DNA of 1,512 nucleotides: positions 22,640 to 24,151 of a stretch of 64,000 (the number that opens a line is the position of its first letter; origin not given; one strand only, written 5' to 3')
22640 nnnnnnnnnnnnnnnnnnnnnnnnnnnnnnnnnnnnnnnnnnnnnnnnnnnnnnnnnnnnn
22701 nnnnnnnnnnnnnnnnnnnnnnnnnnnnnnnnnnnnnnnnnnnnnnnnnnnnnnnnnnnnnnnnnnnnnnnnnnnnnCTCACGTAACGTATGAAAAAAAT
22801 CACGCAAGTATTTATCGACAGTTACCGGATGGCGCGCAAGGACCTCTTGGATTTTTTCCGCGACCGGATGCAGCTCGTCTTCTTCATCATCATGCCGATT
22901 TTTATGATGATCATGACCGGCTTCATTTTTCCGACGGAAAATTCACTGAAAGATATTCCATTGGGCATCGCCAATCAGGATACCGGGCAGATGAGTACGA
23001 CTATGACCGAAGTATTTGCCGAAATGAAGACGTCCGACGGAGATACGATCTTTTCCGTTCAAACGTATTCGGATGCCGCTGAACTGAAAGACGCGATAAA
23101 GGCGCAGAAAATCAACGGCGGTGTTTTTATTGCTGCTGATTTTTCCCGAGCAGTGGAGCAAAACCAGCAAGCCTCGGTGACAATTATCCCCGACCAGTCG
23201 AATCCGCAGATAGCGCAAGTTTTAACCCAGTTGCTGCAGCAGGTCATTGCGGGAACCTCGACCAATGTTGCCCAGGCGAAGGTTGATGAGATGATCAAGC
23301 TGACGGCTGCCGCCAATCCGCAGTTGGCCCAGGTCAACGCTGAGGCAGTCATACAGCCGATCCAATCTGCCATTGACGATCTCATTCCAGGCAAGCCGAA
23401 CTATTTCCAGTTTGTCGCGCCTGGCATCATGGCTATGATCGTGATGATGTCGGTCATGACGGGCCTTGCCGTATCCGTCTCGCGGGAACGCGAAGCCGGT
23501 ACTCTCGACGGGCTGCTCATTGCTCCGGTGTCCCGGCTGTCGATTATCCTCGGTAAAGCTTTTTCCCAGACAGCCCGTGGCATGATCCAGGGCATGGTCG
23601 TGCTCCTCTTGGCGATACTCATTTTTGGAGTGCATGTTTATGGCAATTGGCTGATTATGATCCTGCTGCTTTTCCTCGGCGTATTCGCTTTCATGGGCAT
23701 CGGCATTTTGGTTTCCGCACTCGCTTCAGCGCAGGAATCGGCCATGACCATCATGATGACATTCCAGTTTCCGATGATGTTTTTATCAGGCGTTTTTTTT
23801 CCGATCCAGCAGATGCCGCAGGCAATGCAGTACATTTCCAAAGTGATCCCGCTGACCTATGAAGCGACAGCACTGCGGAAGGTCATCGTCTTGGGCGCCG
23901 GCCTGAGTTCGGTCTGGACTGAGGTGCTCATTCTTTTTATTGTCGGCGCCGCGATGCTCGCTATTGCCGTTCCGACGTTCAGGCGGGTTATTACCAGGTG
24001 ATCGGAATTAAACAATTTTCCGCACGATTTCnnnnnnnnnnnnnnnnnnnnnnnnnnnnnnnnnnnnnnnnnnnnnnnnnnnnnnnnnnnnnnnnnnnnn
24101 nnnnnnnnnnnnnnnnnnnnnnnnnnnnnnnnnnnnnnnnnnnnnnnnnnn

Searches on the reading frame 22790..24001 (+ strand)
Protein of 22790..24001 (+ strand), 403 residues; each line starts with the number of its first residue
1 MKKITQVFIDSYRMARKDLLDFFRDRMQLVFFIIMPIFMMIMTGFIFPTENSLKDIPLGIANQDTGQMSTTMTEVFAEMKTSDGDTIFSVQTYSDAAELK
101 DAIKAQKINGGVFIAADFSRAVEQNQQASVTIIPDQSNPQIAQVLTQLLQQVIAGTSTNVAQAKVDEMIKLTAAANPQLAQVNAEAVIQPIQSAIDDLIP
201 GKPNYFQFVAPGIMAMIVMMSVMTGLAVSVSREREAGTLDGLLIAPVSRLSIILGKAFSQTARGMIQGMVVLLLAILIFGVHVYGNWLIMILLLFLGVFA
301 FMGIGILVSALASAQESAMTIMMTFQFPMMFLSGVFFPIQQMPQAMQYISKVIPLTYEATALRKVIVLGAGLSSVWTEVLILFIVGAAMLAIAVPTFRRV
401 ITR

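Call 8: search_protein_families(library=pfam, proteins=[window:22790-24001:+], max_evalue=0.01)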
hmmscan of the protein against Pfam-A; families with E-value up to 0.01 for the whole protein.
window:22790-24001:+ (403 aa): 5 families
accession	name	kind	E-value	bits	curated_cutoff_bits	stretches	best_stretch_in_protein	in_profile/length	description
PF12698.13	ABC2_membrane_3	-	2.6e-55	188.4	31.6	1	28-394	3-346/347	ABC-2 family transporter protein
PF01061.29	ABC2_membrane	-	3.6e-34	118.6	26.9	1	187-366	51-210/211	ABC-2 type transporter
PF12679.13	ABC2_membrane_2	-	9.4e-20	71.4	27.2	1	14-399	3-280/283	ABC-2 family transporter protein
PF03379.19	CcmB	-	4.9e-05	23.3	24.9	1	204-330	42-167/215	CcmB protein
PF12730.13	ABC2_membrane_4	-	9.3e-05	22.9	27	1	205-325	46-173/179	ABC-2 family transporter protein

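Call 33: search_protein_families(library=ncbifam, proteins=[window:22790-24001:+], max_evalue=0.001)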
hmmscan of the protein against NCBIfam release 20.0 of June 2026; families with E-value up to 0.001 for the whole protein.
window:22790-24001:+ (403 aa): 12 families
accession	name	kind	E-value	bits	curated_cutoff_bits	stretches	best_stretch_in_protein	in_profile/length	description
NF033858.1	ABC2_perm_RbbA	equivalog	1.3e-32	112.7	1050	1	14-398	545-905/909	ribosome-associated ATPase/putative transporter RbbA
TIGR01247.1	drrB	subfamily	3.8e-31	108.6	223.05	1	198-394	39-233/236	daunorubicin resistance ABC transporter membrane protein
NF038293.1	permease_SagH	equivalog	1.1e-22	80.3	450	1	14-399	4-369/370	SagH family ABC transporter permease subunit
NF011648.0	PRK15066.1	subfamily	4.1e-20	72.4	225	1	204-395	58-247/257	ABC transporter permease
TIGR00025.1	Mtu_efflux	paralog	5.5e-16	58.8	146.9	1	203-399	35-237/238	ABC transporter efflux protein, DrrB family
NF041647.1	ABC_perm_CPBP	equivalog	1e-13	51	435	1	14-397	8-392/636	ABC transporter permease subunit/CPBP intramembrane protease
TIGR03861.1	phenyl_ABC_PedC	subfamily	3.8e-13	49.7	241.35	1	204-358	57-213/253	alcohol ABC transporter, permease protein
TIGR01248.1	drrC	subfamily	2.7e-12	47.1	165.65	1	224-364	6-147/152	daunorubicin resistance protein C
TIGR01291.1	nodJ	subfamily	3.6e-11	43.1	206.65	1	204-398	55-248/253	ABC-2 type transporter, NodJ family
TIGR03062.1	pip_yhgE_Cterm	subfamily_domain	5.6e-10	39.2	102.2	1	245-398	55-204/208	YhgE/Pip family protein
TIGR00955.1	3a01204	subfamily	0.0001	21.1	736.35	1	285-351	470-539/617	pigment precursor permease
NF050053.1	CapPschTportKpsM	equivalog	0.00058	19.9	300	1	184-357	39-208/257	capsule polysaccharide transporter KpsM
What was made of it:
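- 22790..24001 (+): ABC-2 type permease (403 aa) with a large extracytoplasmic loop. PF12698 ABC2_membrane_3 at 188.4 bits (call 8), with sub-threshold DrrB/SagH/RbbA-like NCBIfam hits (call 33).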

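Call 56: find_related_loci(query=window:22790-23998:+, collection=metagenome_contigs, flank=5000)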
Query window:22790-23998:+ (403 aa) in metagenome_contigs; peptide patterns used: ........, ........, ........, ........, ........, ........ (x = any residue, [..] = any of these).
110 stretches matched a pattern; 26 encode a relative of the query (tblastn E <= 1e-3); 26 distinct loci.
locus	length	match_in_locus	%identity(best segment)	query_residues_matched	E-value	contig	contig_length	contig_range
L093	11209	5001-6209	83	1-403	0e+0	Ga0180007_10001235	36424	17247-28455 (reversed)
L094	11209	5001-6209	84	1-403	0e+0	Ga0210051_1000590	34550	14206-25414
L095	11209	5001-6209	82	1-403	0e+0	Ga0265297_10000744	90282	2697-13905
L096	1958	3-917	90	99-403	0e+0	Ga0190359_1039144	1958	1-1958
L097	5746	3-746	91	156-403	4e-147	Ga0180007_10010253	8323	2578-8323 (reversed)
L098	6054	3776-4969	55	10-403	2e-147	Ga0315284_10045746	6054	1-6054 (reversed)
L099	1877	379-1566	55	10-403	4e-154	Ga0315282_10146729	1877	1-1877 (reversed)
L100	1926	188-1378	54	6-403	3e-153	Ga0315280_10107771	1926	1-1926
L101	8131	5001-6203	55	6-403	9e-141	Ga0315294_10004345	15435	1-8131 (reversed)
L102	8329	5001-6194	54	8-403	5e-138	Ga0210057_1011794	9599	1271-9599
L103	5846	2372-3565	54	8-403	2e-138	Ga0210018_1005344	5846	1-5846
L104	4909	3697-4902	54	3-403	2e-137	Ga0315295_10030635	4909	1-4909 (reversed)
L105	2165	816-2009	52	10-403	7e-142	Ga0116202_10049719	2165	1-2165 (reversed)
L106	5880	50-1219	52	8-403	6e-131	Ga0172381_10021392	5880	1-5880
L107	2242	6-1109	58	34-403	2e-136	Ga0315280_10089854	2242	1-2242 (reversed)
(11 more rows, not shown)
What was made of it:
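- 22790..24001 (+): Relatives 45-91% identical were found in 26 metagenome loci (call 56).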
